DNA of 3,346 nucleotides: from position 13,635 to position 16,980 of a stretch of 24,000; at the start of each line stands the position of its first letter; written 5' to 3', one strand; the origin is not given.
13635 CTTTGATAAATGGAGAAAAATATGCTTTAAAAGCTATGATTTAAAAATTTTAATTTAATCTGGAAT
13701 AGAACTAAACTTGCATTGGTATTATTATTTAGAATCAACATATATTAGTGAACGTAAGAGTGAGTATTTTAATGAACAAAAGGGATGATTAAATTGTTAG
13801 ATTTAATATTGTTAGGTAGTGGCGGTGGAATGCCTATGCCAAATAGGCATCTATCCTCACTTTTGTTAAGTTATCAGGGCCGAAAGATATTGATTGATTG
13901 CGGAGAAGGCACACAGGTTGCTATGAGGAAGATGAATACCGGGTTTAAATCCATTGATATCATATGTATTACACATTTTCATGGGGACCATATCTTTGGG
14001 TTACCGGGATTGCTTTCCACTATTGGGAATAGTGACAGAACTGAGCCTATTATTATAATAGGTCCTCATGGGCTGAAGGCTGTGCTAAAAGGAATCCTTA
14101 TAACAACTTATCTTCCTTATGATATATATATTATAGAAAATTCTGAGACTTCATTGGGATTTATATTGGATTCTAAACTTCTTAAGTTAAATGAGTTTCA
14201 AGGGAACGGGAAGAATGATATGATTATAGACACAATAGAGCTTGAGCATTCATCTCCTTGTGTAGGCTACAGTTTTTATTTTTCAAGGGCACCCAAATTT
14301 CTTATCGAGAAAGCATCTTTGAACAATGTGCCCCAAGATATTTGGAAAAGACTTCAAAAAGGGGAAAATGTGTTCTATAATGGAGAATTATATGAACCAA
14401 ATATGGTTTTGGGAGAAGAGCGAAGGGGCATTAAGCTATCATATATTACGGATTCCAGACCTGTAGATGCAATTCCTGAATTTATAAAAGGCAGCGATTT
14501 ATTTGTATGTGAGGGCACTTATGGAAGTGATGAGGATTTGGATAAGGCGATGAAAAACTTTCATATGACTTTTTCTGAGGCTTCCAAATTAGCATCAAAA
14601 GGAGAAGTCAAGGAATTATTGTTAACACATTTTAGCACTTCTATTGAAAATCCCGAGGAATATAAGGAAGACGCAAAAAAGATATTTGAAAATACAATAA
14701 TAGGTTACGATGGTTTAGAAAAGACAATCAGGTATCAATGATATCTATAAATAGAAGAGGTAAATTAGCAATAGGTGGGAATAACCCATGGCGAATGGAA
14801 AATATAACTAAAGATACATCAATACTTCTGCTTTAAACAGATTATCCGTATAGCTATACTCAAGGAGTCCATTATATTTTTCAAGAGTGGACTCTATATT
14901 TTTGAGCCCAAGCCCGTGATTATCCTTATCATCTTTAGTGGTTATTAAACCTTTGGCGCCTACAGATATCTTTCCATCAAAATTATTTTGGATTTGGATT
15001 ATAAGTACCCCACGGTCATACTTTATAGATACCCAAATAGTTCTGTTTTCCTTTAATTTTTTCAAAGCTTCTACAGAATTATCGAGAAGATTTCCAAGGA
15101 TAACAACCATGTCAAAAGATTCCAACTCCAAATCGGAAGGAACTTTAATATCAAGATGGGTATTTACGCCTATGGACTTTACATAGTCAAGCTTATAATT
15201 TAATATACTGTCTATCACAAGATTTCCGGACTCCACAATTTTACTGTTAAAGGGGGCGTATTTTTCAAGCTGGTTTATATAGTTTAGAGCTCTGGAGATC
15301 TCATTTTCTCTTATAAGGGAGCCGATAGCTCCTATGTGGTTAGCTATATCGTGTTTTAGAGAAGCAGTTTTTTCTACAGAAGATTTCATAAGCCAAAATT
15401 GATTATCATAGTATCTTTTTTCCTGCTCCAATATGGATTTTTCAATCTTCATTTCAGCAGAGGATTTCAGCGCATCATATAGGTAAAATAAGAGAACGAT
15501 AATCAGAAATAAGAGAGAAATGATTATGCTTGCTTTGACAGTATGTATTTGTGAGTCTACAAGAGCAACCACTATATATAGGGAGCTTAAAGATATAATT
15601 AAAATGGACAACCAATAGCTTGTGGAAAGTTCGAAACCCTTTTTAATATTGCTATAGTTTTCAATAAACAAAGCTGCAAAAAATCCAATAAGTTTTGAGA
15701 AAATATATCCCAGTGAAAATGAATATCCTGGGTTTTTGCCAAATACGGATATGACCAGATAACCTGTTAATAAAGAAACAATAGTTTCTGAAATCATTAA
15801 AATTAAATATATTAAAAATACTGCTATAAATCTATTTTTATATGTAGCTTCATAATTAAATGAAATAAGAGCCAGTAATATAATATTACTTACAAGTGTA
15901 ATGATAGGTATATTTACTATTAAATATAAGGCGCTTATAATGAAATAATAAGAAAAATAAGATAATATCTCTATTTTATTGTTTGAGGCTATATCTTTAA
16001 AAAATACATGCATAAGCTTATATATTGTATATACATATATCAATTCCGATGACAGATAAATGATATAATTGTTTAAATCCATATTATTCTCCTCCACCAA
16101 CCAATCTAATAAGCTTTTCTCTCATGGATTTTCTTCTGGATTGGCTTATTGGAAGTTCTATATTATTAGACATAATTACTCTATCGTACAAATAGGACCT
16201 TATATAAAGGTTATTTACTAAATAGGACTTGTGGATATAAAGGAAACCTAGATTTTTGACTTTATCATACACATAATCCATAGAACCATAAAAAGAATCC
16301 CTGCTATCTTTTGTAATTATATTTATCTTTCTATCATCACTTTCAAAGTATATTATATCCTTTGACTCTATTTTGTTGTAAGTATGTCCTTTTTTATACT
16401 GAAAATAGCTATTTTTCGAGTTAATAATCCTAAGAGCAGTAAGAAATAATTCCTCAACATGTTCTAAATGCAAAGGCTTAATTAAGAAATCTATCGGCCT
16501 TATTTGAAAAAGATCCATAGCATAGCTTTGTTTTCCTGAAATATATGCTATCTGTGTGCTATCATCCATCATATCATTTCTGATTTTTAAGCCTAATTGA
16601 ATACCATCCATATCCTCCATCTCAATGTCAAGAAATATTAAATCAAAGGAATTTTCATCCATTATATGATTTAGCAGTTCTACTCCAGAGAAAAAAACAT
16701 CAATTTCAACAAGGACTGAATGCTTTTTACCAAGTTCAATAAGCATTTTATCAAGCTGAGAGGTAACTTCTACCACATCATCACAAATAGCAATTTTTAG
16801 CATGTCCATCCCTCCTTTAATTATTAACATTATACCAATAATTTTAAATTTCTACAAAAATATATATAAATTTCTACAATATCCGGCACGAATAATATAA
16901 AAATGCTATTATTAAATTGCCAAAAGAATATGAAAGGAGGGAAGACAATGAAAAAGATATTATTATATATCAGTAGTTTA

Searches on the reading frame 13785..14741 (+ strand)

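Call 65: search_protein_families(library=pfam, proteins=[window:13785-14741:+], max_evalue=0.00001)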
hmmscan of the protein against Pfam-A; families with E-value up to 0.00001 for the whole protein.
window:13785-14741:+ (318 aa): 2 families
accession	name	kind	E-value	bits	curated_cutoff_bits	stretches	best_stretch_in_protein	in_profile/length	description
PF12706.13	Lactamase_B_2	-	7.8e-16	58.7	27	2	33-165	1-131/200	Beta-lactamase superfamily domain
PF00753.33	Lactamase_B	-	3e-10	40.8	22.7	1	24-88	7-75/196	Metallo-beta-lactamase superfamily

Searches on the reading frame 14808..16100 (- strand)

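Call 65: search_protein_families(library=pfam, proteins=[window:14808-16100:-], max_evalue=0.00001)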
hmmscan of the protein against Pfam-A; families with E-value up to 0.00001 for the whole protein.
window:14808-16100:- (430 aa): 1 family
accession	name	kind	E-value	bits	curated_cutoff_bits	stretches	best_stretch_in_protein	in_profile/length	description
PF14501.12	HATPase_c_5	-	8.1e-26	90.3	22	1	326-428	1-101/102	GHKL domain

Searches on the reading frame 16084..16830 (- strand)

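Call 65: search_protein_families(library=pfam, proteins=[window:16084-16830:-], max_evalue=0.00001)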
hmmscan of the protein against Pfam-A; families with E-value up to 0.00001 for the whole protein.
window:16084-16830:- (248 aa): 2 families
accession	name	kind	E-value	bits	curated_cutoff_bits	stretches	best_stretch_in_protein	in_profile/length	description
PF04397.21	LytTR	-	1.7e-16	60.6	22.6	1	153-240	5-97/98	LytTr DNA-binding domain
PF00072.30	Response_reg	-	4.2e-12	46.7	30.2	1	13-126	1-107/111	Response regulator receiver domain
